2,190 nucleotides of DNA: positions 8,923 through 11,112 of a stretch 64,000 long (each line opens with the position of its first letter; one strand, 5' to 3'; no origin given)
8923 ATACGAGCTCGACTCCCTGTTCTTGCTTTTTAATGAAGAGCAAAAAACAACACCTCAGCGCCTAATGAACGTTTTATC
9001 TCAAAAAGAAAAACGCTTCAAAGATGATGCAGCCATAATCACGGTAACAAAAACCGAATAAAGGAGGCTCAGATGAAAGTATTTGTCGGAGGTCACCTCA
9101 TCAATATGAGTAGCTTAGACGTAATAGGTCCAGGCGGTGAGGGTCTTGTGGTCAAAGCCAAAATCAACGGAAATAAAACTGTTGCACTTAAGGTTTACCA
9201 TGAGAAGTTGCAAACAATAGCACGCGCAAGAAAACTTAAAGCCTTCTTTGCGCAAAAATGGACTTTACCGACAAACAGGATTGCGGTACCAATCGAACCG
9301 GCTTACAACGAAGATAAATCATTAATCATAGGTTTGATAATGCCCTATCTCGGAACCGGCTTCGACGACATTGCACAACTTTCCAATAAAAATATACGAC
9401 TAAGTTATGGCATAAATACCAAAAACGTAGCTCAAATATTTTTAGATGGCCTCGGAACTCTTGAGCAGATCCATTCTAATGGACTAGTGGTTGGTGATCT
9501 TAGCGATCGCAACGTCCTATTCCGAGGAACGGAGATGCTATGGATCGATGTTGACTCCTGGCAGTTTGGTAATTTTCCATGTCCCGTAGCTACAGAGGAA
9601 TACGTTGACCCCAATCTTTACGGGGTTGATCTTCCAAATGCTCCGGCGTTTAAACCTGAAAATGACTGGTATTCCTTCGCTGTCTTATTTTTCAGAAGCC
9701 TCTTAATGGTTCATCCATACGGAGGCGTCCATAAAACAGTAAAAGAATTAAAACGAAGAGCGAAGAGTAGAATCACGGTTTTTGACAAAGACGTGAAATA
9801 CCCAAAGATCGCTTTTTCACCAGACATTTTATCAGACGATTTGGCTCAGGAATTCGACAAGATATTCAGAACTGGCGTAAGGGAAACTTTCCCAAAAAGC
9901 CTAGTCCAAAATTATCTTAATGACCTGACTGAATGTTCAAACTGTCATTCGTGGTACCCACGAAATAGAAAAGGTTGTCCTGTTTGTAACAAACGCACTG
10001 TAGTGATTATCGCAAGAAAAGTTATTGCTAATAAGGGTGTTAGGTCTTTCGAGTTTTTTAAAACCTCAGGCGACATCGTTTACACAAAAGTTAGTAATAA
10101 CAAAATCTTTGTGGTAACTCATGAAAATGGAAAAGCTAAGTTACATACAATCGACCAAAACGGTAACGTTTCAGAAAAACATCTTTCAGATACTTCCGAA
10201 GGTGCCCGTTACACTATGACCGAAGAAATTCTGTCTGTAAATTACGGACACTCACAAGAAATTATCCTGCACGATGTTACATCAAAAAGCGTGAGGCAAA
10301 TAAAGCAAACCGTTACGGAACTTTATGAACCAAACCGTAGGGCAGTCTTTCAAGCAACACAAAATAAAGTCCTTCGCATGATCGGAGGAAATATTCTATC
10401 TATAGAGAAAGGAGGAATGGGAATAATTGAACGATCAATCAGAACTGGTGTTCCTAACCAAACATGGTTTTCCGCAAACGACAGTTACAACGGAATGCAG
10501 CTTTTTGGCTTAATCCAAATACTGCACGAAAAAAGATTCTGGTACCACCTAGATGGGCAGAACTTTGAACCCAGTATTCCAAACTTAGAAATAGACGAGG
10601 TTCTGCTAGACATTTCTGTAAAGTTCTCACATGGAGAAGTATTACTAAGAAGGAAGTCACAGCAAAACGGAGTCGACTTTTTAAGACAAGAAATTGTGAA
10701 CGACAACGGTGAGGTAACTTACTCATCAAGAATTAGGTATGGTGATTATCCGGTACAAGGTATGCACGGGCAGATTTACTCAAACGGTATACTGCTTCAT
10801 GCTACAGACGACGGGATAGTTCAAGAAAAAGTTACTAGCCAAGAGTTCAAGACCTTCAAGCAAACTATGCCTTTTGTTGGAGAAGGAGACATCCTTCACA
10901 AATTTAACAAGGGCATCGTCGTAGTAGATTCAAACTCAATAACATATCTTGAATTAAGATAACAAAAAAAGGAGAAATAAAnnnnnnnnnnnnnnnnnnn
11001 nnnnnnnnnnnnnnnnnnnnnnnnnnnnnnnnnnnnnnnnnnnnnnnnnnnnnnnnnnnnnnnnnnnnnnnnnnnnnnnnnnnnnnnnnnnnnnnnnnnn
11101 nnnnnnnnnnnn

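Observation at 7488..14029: NAD-salvage operon (pncA, pncB) under an NrtR-like regulator with an interleaved PP2C / Ser-Thr kinase / vWA signalling triad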

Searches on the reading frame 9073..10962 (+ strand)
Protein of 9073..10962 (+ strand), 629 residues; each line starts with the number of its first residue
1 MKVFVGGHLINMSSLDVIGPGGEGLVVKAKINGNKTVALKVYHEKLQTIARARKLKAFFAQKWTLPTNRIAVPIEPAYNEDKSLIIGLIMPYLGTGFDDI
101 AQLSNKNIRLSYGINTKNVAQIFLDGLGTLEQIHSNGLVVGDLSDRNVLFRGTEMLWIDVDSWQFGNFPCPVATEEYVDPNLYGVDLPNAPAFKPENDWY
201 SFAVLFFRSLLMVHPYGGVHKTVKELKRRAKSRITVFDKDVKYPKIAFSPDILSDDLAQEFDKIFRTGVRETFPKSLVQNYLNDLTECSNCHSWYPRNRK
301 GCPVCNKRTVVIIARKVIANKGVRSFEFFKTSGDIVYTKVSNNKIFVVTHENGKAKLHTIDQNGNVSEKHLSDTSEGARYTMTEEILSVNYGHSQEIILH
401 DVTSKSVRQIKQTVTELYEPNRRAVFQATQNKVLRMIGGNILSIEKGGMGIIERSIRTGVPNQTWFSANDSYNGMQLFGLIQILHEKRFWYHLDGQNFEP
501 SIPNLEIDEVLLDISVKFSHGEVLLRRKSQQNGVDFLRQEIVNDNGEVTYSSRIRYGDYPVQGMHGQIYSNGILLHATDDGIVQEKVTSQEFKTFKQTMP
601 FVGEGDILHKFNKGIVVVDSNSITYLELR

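Call 3: search_protein_families(library=pfam, proteins=[window:9073-10962:+], max_evalue=0.1)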
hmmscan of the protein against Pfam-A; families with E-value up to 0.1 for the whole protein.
window:9073-10962:+ (629 aa): 2 families
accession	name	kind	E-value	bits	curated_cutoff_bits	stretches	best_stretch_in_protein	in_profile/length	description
PF00069.31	Pkinase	-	1.9e-08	34.5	31.7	1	15-234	4-217/263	Protein kinase domain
PF01163.29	RIO1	-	0.057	13.5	22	0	89-160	84-148/187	RIO domain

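Call 4: search_protein_families(library=ncbifam, proteins=[window:9073-10962:+], max_evalue=0.1)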
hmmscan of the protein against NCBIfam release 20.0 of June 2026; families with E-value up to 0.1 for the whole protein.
window:9073-10962:+ (629 aa): 5 families
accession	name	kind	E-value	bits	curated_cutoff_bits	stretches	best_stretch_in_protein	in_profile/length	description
NF038150.1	lanthi_synth_IV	equivalog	5e-05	21.8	650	1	127-234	308-415/851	class IV lanthionine synthetase LanL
NF038151.1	lanthi_synth_III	equivalog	0.02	13.3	575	1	128-221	347-434/833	class III lanthionine synthetase LanKC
NF058632.1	SerThrKinPrkT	equivalog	0.022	13.8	280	0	19-160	30-162/322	serine/threonine protein kinase PrkT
NF041310.1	Prot_Kin_Rio1_Halo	equivalog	0.049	13.1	480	0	130-160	205-235/273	serine/threonine-protein kinase Rio1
TIGR03724.2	arch_bud32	equivalog_domain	0.084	12.4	125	0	130-160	98-128/193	KEOPS complex kinase/ATPase Bud32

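Call 5: search_protein_families(library=padloc, proteins=[window:9073-10962:+], max_evalue=0.1)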
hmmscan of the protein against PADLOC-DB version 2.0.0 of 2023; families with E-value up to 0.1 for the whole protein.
window:9073-10962:+ (629 aa): 1 family
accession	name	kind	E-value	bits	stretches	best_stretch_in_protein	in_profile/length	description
PDLC04042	PD-T4-6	-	0.0019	15.9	1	16-152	15-144/292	-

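Call 10: find_homologous_proteins(query=window:9073-10962:+)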
Query window:9073-10962:+ (629 aa): 87 proteins with E <= 0.001 among 7086 candidates.
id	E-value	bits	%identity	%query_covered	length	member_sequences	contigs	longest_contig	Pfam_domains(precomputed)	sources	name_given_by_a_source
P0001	0.0e+0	1445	100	100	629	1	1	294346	PF00069.32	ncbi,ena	-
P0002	4.6e-253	859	57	100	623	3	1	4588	-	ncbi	-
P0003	1.7e-249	847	57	100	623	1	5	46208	-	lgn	-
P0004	4.3e-240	816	56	100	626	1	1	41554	PF00069.32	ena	-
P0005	2.8e-238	810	56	100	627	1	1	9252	-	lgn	-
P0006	1.8e-237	808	55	100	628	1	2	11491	-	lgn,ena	-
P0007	1.2e-235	801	54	100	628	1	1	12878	-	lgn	-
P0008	2.0e-233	794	55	100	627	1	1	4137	-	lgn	-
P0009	7.5e-232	789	54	100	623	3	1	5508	-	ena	-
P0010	1.8e-227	775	53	100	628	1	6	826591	-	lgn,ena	-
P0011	3.2e-227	774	53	100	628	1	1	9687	-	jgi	jgi:hypothetical protein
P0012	2.7e-195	668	48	100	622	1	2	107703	-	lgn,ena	-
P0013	4.1e-194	664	49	100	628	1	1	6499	-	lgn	-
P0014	1.6e-182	626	58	72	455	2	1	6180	-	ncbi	-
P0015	8.7e-181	620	45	100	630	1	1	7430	PF00069.32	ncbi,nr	ncbi:hypothetical protein HY469_01125 [Candidatus Roizmanbacteria bacterium]|nr:hypothetical protein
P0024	3.4e-159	549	42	100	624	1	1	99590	-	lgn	-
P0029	5.1e-153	529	40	100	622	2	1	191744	PF00069.32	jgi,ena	-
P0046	4.7e-113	397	35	100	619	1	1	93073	-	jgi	jgi:hypothetical protein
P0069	8.5e-91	323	33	100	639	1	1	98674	-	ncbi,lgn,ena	-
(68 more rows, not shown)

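Call 11: find_related_loci(query=window:9073-10959:+, collection=genome_contigs, flank=8000)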
Query window:9073-10959:+ (629 aa) in genome_contigs; peptide patterns used: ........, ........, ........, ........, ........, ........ (x = any residue, [..] = any of these).
27 stretches matched a pattern, but none encodes a relative of the query by tblastn (E <= 1e-3).

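Call 12: find_encoding_contigs(protein=P0001, flank=10000, max_places=2)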
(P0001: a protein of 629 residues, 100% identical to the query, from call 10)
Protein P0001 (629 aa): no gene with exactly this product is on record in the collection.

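Call 13: find_encoding_contigs(protein=P0010, flank=8000, max_places=2)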
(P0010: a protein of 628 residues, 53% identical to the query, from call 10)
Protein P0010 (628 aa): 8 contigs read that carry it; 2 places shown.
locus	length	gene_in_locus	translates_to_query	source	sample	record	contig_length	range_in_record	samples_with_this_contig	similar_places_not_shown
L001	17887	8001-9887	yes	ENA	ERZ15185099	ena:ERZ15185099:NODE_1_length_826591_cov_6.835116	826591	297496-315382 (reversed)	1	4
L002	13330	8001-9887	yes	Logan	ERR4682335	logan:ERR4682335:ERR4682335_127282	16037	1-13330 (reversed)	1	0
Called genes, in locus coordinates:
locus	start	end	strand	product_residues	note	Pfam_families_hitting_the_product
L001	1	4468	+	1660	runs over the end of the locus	-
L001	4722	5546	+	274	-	-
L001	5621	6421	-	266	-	PF13489:Methyltransf_23, PF00891:Methyltransf_2 (faint), PF05175:MTS (weak), PF02390:Methyltransf_4 (faint), PF13649:Methyltransf_25, PF13847:Methyltransf_31, PF08241:Methyltransf_11, PF08242:Methyltransf_12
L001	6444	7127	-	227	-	PF00293:NUDIX, PF19368:WHD_AraR, PF21906:WHD_NrtR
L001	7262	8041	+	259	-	PF13672:PP2C_2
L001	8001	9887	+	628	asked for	-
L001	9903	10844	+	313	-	-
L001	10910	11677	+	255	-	PF00092:VWA (weak)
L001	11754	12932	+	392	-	PF17767:NAPRTase_N, PF04095:NAPRTase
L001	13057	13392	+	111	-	-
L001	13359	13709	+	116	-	-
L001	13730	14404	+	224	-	-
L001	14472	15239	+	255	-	PF00535:Glycos_transf_2, PF10111:Glyco_tranf_2_2 (weak), PF13641:Glyco_tranf_2_3 (weak)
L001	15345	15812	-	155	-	-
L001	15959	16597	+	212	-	PF00515:TPR_1 (faint), PF07719:TPR_2 (faint), PF13181:TPR_8 (faint), PF13424:TPR_12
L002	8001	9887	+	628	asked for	-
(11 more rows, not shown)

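Call 14: find_encoding_contigs(protein=P0012, flank=8000, max_places=2)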
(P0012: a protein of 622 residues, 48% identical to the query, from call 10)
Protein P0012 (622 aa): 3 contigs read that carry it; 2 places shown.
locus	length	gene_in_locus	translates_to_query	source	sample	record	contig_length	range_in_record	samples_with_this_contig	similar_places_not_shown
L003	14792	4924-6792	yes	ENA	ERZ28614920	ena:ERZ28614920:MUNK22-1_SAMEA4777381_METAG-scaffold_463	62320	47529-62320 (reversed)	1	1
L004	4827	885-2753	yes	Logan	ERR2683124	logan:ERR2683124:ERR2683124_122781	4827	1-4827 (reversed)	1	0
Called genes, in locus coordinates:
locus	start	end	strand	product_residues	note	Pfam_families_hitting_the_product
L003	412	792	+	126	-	-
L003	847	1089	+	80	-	-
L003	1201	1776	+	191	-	PF13527:Acetyltransf_9, PF13673:Acetyltransf_10 (weak), PF00583:Acetyltransf_1, PF13508:Acetyltransf_7 (weak), PF14542:Acetyltransf_CG (faint)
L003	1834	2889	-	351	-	PF01926:MMR_HSR1, PF02421:FeoB_N (weak), PF06071:YchF-GTPase_C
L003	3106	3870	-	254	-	-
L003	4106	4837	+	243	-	PF13672:PP2C_2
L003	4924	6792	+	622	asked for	-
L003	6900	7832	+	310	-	-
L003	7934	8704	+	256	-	-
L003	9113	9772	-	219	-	PF00293:NUDIX, PF19368:WHD_AraR, PF21906:WHD_NrtR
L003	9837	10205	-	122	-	-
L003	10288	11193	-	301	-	PF12705:PDDEXK_1, PF01930:Cas_Cas4 (weak)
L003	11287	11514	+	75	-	-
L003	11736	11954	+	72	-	-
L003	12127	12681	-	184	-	PF01863:YgjP-like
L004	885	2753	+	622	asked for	-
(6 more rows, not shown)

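Call 15: find_encoding_contigs(protein=P0024, flank=8000, max_places=1)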
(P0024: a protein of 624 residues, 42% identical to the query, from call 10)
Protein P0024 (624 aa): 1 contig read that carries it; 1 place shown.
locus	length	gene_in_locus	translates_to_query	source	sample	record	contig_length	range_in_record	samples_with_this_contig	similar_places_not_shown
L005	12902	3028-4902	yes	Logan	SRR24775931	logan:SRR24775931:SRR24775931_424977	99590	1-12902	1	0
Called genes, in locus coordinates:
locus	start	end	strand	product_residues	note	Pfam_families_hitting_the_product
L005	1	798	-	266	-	?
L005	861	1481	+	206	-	PF01564:Spermine_synth, PF13649:Methyltransf_25 (weak), PF13847:Methyltransf_31 (weak)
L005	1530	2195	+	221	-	PF19368:WHD_AraR, PF21906:WHD_NrtR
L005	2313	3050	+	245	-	PF13672:PP2C_2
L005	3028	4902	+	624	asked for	-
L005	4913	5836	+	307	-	-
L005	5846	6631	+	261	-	-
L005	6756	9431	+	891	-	PF07517:SecA_DEAD, PF01043:SecA_PP_bind, PF21090:P-loop_SecA, PF07516:SecA_SW, PF02810:SEC-C (weak)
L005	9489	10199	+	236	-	-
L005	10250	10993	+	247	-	PF13399:LytR_C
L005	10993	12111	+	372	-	PF01950:FBPase_3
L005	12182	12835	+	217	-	PF13399:LytR_C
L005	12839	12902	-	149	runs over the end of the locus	-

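Call 16: find_encoding_contigs(protein=P0029, flank=8000, max_places=1)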
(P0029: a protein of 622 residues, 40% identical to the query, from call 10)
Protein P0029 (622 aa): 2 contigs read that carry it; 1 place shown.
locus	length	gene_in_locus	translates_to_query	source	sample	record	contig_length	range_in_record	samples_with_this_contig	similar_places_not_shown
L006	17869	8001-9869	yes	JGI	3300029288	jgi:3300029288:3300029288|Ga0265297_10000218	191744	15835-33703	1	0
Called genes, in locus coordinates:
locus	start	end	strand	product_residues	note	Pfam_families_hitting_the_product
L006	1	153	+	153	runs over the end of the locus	PF03449:GreA_GreB_N, PF01272:GreA_GreB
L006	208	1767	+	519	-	PF01921:tRNA-synt_1f, PF19269:Anticodon_2 (weak)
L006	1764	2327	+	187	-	-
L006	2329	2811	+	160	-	PF03167:UDG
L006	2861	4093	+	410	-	PF02403:Seryl_tRNA_N, PF00587:tRNA-synt_2b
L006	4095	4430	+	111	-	-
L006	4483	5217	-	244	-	PF08713:DNA_alkylation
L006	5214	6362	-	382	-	PF05496:RuvB_N, PF00158:Sigma54_activat (faint), PF20720:nSTAND3, PF00004:AAA, PF07728:AAA_5 (weak), PF13173:AAA_14 (weak), PF16193:AAA_assoc_2, PF12002:MgsA_C, +3 more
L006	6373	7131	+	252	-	PF19368:WHD_AraR, PF21906:WHD_NrtR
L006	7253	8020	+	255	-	PF13672:PP2C_2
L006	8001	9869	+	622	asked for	PF00069:Pkinase (weak)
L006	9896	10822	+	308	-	-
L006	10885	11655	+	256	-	-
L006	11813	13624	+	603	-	PF00005:ABC_tran, PF13304:AAA_21 (faint)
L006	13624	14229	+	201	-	PF01564:Spermine_synth, PF08241:Methyltransf_11 (weak), PF08242:Methyltransf_12 (weak), PF13649:Methyltransf_25, PF13847:Methyltransf_31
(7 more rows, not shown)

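Call 17: find_encoding_contigs(protein=P0046, flank=8000, max_places=1)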
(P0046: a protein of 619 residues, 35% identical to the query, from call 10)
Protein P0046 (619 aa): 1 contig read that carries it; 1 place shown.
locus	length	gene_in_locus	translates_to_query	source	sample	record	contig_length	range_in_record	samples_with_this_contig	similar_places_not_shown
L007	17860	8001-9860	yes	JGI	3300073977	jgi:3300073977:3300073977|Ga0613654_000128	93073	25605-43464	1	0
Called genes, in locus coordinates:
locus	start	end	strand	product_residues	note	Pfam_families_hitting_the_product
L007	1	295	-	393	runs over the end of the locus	PF00890:FAD_binding_2 (weak), PF01134:GIDA (weak), PF01266:DAO, PF01946:Thi4, PF03486:HI0933_like (faint), PF07992:Pyr_redox_2 (faint), PF12831:FAD_oxidored (weak), PF13450:NAD_binding_8, +1 more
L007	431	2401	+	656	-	PF12439:GDE_N, PF06202:GDE_C, PF22422:MGH1-like_GH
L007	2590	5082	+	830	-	PF00486:Trans_reg_C, PF00931:NB-ARC (weak), PF13191:AAA_16, PF05729:NACHT (weak), PF13176:TPR_7 (faint), PF07719:TPR_2 (faint), PF17874:TPR_MalT (weak), PF13424:TPR_12, +2 more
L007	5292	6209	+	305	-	-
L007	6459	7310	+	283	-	-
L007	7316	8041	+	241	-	PF13672:PP2C_2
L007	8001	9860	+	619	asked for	-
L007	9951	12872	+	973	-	PF09471:Peptidase_M64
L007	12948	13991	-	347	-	PF01008:IF-2B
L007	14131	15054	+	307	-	-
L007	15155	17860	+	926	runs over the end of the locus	PF05729:NACHT (faint), PF13191:AAA_16, PF13401:AAA_22 (faint), PF25873:WHD_MalT, PF14559:TPR_19 (faint), PF13424:TPR_12 (faint), PF17874:TPR_MalT, PF00196:GerE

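Call 18: find_encoding_contigs(protein=P0069, flank=8000, max_places=1)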
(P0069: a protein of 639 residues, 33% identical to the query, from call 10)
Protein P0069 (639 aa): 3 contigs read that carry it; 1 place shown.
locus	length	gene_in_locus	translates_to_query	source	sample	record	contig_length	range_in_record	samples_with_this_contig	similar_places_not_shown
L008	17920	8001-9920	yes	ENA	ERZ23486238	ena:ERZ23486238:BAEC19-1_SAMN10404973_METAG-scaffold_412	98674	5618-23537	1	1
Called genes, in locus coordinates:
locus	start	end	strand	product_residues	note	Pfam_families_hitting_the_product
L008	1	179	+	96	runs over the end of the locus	-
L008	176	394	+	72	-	-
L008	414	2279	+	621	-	PF00580:UvrD-helicase, PF01443:Viral_helicase1 (faint), PF13245:AAA_19, PF13604:AAA_30 (faint), PF13361:UvrD_C, PF13538:UvrD_C_2 (weak)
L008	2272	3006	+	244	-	-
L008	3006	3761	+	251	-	PF01973:MptE-like (faint)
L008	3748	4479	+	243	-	PF02348:CTP_transf_3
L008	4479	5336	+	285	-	PF03102:NeuB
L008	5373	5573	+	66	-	-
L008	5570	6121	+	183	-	-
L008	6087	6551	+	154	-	-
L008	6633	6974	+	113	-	PF06868:DUF1257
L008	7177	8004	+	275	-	PF13672:PP2C_2 (weak)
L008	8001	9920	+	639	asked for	-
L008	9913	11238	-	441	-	PF01385:OrfB_IS605, PF07282:Cas12f1-like_TNB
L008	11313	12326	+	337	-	-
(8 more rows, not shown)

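Call 23: find_related_loci(query=A1, collection=genome_contigs, flank=8000)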
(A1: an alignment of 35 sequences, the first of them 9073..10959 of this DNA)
Query A1 (629 aa) in genome_contigs; peptide patterns used: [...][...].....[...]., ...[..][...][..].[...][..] (x = any residue, [..] = any of these).
270 stretches matched a pattern; 247 encode a relative of the query (tblastn E <= 1e-3); the best 80 are kept; 80 distinct loci.
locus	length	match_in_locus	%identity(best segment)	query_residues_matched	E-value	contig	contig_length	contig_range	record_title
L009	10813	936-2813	54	1-628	0e+0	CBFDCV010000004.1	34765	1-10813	MAG TPA_asm: uncultured candidate division WWE3 bacterium isolate SRR26215684_binner13_Refined_38 genome assembly, conti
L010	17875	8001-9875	44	1-628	3e-173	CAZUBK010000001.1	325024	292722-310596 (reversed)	MAG TPA_asm: uncultured Pseudomonadales bacterium isolate binchicken_co227_1206 genome assembly, contig: NODE_48_length_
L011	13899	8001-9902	38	1-628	1e-153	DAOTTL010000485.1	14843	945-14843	MAG TPA_asm: Ktedonobacteraceae bacterium isolate B93_195 k193_595851, whole genome shotgun sequence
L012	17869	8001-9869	38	2-628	2e-148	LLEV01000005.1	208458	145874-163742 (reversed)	MAG: Microgenomates bacterium OLB22 UZ21_OP11001CONTIG000005, whole genome shotgun sequence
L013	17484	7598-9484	42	1-628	4e-174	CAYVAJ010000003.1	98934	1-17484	MAG TPA_asm: uncultured Gammaproteobacteria bacterium isolate SRP144015_co1_62 genome assembly, contig: NODE_113_length_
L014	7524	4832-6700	39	1-628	1e-133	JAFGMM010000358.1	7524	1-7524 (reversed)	MAG: Anaerolineae bacterium isolate Zod_Metabat.474 k87_12544121, whole genome shotgun sequence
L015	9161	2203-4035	36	7-628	1e-132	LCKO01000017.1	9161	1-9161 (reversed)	MAG: Candidatus Collierbacteria bacterium GW2011_GWB2_45_17 UX01_C0017, whole genome shotgun sequence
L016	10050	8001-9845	36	1-628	7e-128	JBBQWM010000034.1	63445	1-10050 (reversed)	MAG: Chloroflexia bacterium isolate Co_metawrap_2056 Cmw_2056_k141_22844777_length_63445_cov_31.9961, whole genome shotg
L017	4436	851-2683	35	7-628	4e-129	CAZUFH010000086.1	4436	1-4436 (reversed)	MAG TPA_asm: uncultured Pseudomonadales bacterium isolate SRP050083_co2_371 genome assembly, contig: NODE_19277_length_4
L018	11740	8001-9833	35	7-628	4e-127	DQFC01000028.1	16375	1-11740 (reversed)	MAG TPA_asm: Candidatus Collierbacteria bacterium isolate UBA12020 contig_2484, whole genome shotgun sequence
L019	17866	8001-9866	37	1-628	7e-126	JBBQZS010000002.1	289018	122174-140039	MAG: Chloroflexia bacterium isolate Co_metawrap_2249 Cmw_2249_k141_1904486_length_289018_cov_34.9991, whole genome shotg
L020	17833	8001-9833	35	7-628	7e-126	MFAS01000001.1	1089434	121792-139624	MAG: Candidatus Collierbacteria bacterium RIFOXYD2_FULL_45_13 RIFOXYD2_FULL_OP11_Collierbacteria_45_13, whole genome sho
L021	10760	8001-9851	35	1-628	5e-126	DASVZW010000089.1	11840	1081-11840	MAG TPA_asm: Patescibacteria group bacterium isolate SMAG_U2638 k141_525299, whole genome shotgun sequence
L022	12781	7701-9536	34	6-628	3e-124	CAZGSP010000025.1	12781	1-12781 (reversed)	MAG TPA_asm: uncultured Pseudomonadales bacterium isolate binchicken_co169_192 genome assembly, contig: k99_637991, whol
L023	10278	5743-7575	33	7-628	1e-123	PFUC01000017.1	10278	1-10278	MAG: Candidatus Collierbacteria bacterium CG_4_9_14_3_um_filter_43_16 CG_4_9_14_3_um_filter_150_scaffold_7373_c, whole g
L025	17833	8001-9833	35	1-623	1e-119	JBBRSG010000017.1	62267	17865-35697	MAG: Chloroflexia bacterium isolate La2_metabat2.031 La2_metabat2.031_K_3594297L62267_cov_13.2159, whole genome shotgun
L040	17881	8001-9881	34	3-628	4e-110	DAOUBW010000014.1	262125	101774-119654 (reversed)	MAG TPA_asm: Anaerolineae bacterium isolate H71_754 k91_1264583, whole genome shotgun sequence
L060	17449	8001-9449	32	3-490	1e-72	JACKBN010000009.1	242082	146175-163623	MAG: Ardenticatenaceae bacterium isolate HK-STAS-CHLO-22 HK-STAS-CHLO-22_9, whole genome shotgun sequence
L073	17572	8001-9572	31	10-548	4e-66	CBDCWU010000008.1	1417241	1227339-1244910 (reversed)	MAG: Candidatus Promineifilaceae bacterium isolate 3a3e19e2-5470-4693-b67a-557dfc69874c genome assembly, contig: contig_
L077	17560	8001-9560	32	1-519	6e-63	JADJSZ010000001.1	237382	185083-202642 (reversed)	MAG: Candidatus Hadersleviella danica isolate Hade_MAXAC.236_sub tig00009599-10-2366150, whole genome shotgun sequence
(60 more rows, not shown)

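Call 33: predict_structure(alignment_id=A1)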
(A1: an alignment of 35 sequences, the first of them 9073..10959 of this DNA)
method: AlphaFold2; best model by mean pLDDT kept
length: 629 residues; sequences in the alignment: 35
mean_pLDDT: 91.4   pTM: 0.90
mean pLDDT of the five models: 91.4, 90.9, 90.5, 90.2, 89.4
residues with pLDDT >= 90: 475; 70-90: 135; 50-70: 11; < 50: 8
segments of 3 or more residues with pLDDT < 50: 309-316
pLDDT, mean of each block of 10 residues (from residue 1): 90 83 84 87 87 94 92 93 93 87 90 93 97 97 92 93 94 92 93 97 98 94 92 97 91 96 97 97 94 90 70 45 86 92 93 94 92 91 95 89 92 92 92 95 91 95 94 94 90 96 90 93 95 92 97 92 91 94 95 93 93 92 87
secondary structure, 60 per line:
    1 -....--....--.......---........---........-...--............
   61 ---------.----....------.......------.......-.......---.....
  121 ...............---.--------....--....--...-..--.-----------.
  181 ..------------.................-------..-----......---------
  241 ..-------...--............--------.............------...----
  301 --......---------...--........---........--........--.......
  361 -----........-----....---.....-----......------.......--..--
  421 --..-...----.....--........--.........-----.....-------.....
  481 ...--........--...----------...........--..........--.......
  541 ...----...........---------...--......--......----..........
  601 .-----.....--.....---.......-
elements in order: E2-5 E8-11 E17-20 E24-31 E35-42 H49-60 E75-78 E85-91 H100-104 H106-112 H116-135 E148-151 E154-157 H195-211 H226-231 H255-266 H275-284 E285-287 E294-296 H303-308 E318-320 E323-330 E334-341 E344-351 E354-360 E366-373 E379-382 E386-390 E396-401 E408-414 E426-428 E433-437 E440-447 E450-458 E464-468 E476-483 E486-493 E496-498 E509-519 E522-531 E534-543 E548-555 E568-570 E573-578 E581-586 E591-595 H596-601 E607-611 E614-618 E622-628
